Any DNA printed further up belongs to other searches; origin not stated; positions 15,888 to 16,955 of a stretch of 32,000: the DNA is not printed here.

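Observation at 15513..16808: Membrane-anchored ECF sigma factor: sigma regions 2 and 4 fused to a TM helix and an unknown extracytoplasmic domain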

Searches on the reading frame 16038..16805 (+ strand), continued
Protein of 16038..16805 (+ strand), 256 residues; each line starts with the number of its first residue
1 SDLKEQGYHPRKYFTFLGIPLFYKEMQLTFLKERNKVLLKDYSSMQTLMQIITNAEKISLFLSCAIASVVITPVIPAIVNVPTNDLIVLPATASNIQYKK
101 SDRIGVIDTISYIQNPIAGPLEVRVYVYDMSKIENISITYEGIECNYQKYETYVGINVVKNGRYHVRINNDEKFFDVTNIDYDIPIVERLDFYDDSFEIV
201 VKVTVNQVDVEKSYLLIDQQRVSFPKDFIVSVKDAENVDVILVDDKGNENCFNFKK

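Call 63: fold_search(model_id=the predicted structure, library=pdb)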
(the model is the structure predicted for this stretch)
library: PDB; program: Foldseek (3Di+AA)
matches with E <= 10: 1117; with E <= 0.001: 6
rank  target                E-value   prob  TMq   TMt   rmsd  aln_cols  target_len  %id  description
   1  3bpo_C                9.3e-05  1.00  0.30  0.28   8.1       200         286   13  Crystal structure of the IL13-IL4R-IL13Ra ternary complex (released 2008-02-05)
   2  3bpn_C                1.2e-04  1.00  0.33  0.30   7.8       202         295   14  Crystal structure of the IL4-IL4R-IL13Ra ternary complex (released 2008-02-05)
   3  3pdd                  3.4e-04  1.00  0.25  0.31   9.1       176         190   10  Structures of Clostridium thermocellum CbhA fibronectin(III)-like modules (released 2011-11-23)
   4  8v2c_C                3.7e-04  1.00  0.23  0.29  12.0       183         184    8  Cryo-EM structure of mouse type II OSM receptor complex: model for assembly core region (released 2024-11-20)
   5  7y9a_A                5.4e-04  1.00  0.25  0.32  11.8       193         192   10  Crystal structure of sDscam Ig1-2 domains, isoform beta2v6 (released 2023-05-24)
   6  5zo1_A                9.8e-04  1.00  0.23  0.21  15.0       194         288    9  Crystal structure of mouse nectin-like molecule 4 (mNecl-4) full ectodomain (Ig1-Ig3), 2.2A (released 2019-01-30)
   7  5zo2_A                1.2e-03  1.00  0.23  0.29  14.9       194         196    9  Crystal structure of mouse nectin-like molecule 4 (mNecl-4) full ectodomain in complex with mouse nectin-like molecule (released 2019-01-30)
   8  6e57_D                1.7e-03  0.99  0.23  0.17  11.7       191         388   12  Bacteroides ovatus mixed-linkage glucan utilization locus (MLGUL) SGBP-B in complex with mixed-linkage heptasaccharide (released 2019-05-29)
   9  5e09                  1.9e-03  1.00  0.22  0.12  11.9       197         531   11  Structural Insight of a Trimodular Halophilic Cellulase with a Family 46 Carbohydrate-Binding Module (released 2016-10-05)
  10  6e57_C                2.1e-03  0.98  0.23  0.16  10.0       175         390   11  Bacteroides ovatus mixed-linkage glucan utilization locus (MLGUL) SGBP-B in complex with mixed-linkage heptasaccharide (released 2019-05-29)
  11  9ro7_B                2.3e-03  0.99  0.23  0.20  12.2       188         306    7  Crystal structure of human CD22 Ig domains 1-3 in complex with modified sialoside 7-012 (released 2025-12-10)
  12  2r15_A                3.4e-03  1.00  0.23  0.28  11.2       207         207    8  Crystal structure of the myomesin domains 12 and 13 (released 2008-01-29)
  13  2e9w_A                3.4e-03  0.96  0.21  0.13  15.1       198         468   14  Crystal structure of the extracellular domain of Kit in complex with stem cell factor (SCF) (released 2007-08-07)
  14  9rm3_D                3.7e-03  0.99  0.23  0.22  11.1       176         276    9  Crystal structure of human CD22 Ig domains 1-3 in complex with modified sialoside 17 (released 2026-01-28)
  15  7ahs_B                3.9e-03  1.00  0.23  0.21  13.8       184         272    8  titin-N2A Ig81-Ig83 (released 2021-03-24)
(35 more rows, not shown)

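Call 72: search_protein_families(library=pfam, proteins=[L008:7335-9377:+, L010:7324-8493:+, L010:8493-11135:+, L011:7467-9041:+, L012:5441-7945:+], max_evalue=0.001)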
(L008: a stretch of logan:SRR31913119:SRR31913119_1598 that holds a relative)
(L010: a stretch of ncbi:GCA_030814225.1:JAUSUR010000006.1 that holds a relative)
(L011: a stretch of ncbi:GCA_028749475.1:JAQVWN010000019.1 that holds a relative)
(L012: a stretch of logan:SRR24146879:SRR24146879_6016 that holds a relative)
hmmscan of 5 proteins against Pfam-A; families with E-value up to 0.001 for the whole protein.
L008:7335-9377:+ (681 aa): 3 families
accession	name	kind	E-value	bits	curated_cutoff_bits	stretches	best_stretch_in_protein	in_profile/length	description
PF18449.8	Endotoxin_C2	-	1.2e-11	45.4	30.7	0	550-602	5-60/63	Pesticidal crystal protein Cry1Aa, domain IV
PF13855.12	LRR_8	-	1.8e-06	28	27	1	155-213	2-60/61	Leucine rich repeat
PF00560.39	LRR_1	-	5.8e-06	25.9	20.6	0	156-176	2-22/23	Leucine Rich Repeat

L010:7324-8493:+ (390 aa): 1 family
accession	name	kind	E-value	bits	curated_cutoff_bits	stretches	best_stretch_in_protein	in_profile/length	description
PF09479.16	Flg_new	-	0.00037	21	27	0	184-239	9-65/65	Listeria-Bacteroides repeat domain (List_Bact_rpt)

L010:8493-11135:+ (881 aa): 5 families
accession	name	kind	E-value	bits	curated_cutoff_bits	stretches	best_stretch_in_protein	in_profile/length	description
PF12799.13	LRR_4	-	7.3e-13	48.8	27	1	279-320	2-44/44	Leucine Rich repeats (2 copies)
PF16403.11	Bact_surface_Ig-like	-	3.3e-12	46.7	27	1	455-522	7-71/71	Bacterial surface protein, Ig-like domain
PF13855.12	LRR_8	-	3.9e-06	27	27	1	264-312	9-61/61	Leucine rich repeat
PF23952.1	LRR_EndoS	-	1.9e-05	25.3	27.9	0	281-346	26-88/116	Endo-beta-N-acetylglucosaminidase EndoS LRR domain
PF15418.12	DUF4625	-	0.00017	22.3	27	0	496-522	104-130/131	Domain of unknown function (DUF4625)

L011:7467-9041:+ (525 aa): 0 families

L012:5441-7945:+ (835 aa): 4 families
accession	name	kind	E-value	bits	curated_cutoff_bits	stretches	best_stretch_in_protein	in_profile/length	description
PF18449.8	Endotoxin_C2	-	4.9e-40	136.4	30.7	3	651-707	4-62/63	Pesticidal crystal protein Cry1Aa, domain IV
PF00560.39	LRR_1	-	7.1e-11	40.5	20.6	0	174-193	2-21/23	Leucine Rich Repeat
PF12799.13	LRR_4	-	6e-08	33.1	27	0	174-214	3-43/44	Leucine Rich repeats (2 copies)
PF18058.6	SbsC_C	-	1.3e-05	26.1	27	0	613-648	23-57/131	SbsC C-terminal domain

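Call 76: search_solved_structures(query=A4, max_evalue=1)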
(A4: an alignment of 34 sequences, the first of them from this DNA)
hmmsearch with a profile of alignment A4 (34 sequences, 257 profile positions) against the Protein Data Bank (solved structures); distinct sequences matched with E-value up to 1: 1.
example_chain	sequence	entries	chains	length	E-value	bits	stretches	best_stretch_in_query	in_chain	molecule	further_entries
6gvs_A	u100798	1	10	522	0.43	13.3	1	132-166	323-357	Aldehyde dehydrogenase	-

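Call 79: list_cluster_members(proteins=[P0012, P0017, P0022, P0031, P0041, P0061, P0073, P0078, P0088, P0105])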
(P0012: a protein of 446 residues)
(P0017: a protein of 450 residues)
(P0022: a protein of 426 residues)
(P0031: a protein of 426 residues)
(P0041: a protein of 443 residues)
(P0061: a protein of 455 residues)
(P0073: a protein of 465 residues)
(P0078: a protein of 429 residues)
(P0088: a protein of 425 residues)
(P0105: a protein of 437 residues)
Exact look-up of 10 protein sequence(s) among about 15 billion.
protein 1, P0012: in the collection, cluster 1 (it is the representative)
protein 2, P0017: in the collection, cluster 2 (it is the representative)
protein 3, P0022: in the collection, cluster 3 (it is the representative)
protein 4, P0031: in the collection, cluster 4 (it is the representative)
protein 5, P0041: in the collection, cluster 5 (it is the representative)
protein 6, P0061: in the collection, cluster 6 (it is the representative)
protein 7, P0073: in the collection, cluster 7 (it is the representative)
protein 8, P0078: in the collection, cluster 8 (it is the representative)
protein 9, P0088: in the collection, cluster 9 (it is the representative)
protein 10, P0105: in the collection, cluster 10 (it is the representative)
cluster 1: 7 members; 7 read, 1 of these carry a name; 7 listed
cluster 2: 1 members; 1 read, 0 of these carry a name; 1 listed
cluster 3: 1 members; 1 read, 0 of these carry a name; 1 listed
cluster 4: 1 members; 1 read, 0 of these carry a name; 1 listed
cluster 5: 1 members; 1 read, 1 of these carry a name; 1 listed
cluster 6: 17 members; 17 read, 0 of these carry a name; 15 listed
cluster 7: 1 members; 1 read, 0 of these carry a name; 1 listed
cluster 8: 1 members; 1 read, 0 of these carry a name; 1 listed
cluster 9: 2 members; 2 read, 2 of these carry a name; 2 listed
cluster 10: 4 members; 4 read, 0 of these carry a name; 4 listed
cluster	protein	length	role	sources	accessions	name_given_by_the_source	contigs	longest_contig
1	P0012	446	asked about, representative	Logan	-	-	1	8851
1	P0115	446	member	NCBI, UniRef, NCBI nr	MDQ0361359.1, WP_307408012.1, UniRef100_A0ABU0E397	RNA polymerase sigma factor [Breznakia pachnodae] | RNA polymerase sigma factor (Sigma-70 family) n=1 Tax=Breznakia pachnodae TaxID=265178 ...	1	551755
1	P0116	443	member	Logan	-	-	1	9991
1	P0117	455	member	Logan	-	-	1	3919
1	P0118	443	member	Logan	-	-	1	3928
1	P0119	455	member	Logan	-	-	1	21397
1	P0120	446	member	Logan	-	-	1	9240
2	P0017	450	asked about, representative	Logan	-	-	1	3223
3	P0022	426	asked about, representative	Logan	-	-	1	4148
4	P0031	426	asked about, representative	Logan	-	-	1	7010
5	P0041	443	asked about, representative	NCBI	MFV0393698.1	MAG: RNA polymerase sigma factor [Coprobacillaceae bacterium]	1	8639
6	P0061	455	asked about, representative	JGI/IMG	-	-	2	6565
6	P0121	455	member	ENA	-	-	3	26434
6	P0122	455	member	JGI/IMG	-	-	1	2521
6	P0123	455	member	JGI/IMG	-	-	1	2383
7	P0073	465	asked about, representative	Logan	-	-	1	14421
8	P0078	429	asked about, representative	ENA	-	-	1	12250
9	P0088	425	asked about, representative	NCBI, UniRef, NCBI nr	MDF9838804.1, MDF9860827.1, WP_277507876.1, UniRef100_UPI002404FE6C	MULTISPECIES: RNA polymerase sigma factor [unclassified Breznakia] | RNA polymerase sigma factor n=1 Tax=unclassified Breznakia TaxID=2623764 ...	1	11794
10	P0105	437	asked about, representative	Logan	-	-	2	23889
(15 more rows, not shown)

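Call 84: find_encoding_contigs(protein=P0091, flank=4000, max_places=2)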
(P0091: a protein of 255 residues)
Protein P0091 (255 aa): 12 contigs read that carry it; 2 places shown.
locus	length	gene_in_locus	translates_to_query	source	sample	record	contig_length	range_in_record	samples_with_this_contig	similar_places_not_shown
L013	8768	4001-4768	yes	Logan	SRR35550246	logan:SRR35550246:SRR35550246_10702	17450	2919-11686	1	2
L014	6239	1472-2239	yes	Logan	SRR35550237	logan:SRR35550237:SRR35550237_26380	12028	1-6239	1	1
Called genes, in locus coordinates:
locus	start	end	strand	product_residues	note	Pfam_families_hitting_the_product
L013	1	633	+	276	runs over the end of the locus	PF02463:SMC_N, PF00005:ABC_tran, PF13304:AAA_21 (faint), PF13401:AAA_22 (faint), PF27471:EcfA1_C (weak)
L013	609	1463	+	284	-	PF02463:SMC_N, PF00005:ABC_tran, PF13555:AAA_29 (weak), PF13304:AAA_21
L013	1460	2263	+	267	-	PF02361:CbiQ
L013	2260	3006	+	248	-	PF01416:PseudoU_synth_1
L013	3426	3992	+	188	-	PF07638:Sigma70_ECF, PF04542:Sigma70_r2, PF08281:Sigma70_r4_2, PF04545:Sigma70_r4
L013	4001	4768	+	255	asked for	-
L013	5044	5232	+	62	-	-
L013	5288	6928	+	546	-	-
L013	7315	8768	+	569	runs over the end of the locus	PF00092:VWA (faint), PF13519:VWA_2 (faint), PF21426:GBS104-like_Ig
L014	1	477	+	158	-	?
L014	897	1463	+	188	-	PF07638:Sigma70_ECF, PF04542:Sigma70_r2, PF08281:Sigma70_r4_2, PF04545:Sigma70_r4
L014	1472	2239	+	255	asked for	-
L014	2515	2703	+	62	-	-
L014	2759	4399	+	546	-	-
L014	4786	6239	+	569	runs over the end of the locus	PF00092:VWA (faint), PF13519:VWA_2 (faint), PF21426:GBS104-like_Ig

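Call 85: find_encoding_contigs(protein=P0083, flank=4000, max_places=2)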
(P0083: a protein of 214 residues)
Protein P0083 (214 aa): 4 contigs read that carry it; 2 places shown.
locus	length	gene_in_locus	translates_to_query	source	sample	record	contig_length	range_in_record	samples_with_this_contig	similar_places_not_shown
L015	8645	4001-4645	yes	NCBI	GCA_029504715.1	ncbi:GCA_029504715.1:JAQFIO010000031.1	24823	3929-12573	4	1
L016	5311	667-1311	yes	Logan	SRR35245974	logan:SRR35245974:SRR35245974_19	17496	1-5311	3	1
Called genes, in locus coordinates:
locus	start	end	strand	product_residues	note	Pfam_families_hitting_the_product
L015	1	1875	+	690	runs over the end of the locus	PF00009:GTP_EFTU, PF03144:GTP_EFTU_D2, PF22042:EF-G_D2, PF14492:EFG_III, PF16658:RF3_C (weak), PF03764:EFG_IV, PF00679:EFG_C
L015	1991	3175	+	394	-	PF00009:GTP_EFTU, PF03144:GTP_EFTU_D2, PF03143:GTP_EFTU_D3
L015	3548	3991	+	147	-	PF06998:DUF1307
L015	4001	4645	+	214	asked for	-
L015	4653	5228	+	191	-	PF10502:Peptidase_S26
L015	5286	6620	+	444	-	PF07638:Sigma70_ECF (weak), PF04542:Sigma70_r2, PF08281:Sigma70_r4_2, PF04545:Sigma70_r4 (weak)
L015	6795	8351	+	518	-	-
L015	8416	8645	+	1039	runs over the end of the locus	PF00404:Dockerin_1 (weak)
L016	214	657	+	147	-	PF06998:DUF1307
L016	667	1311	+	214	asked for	-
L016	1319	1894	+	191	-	PF10502:Peptidase_S26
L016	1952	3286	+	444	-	PF07638:Sigma70_ECF (weak), PF04542:Sigma70_r2, PF08281:Sigma70_r4_2, PF04545:Sigma70_r4 (weak)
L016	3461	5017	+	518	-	-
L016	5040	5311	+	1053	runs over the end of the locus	PF00404:Dockerin_1 (weak)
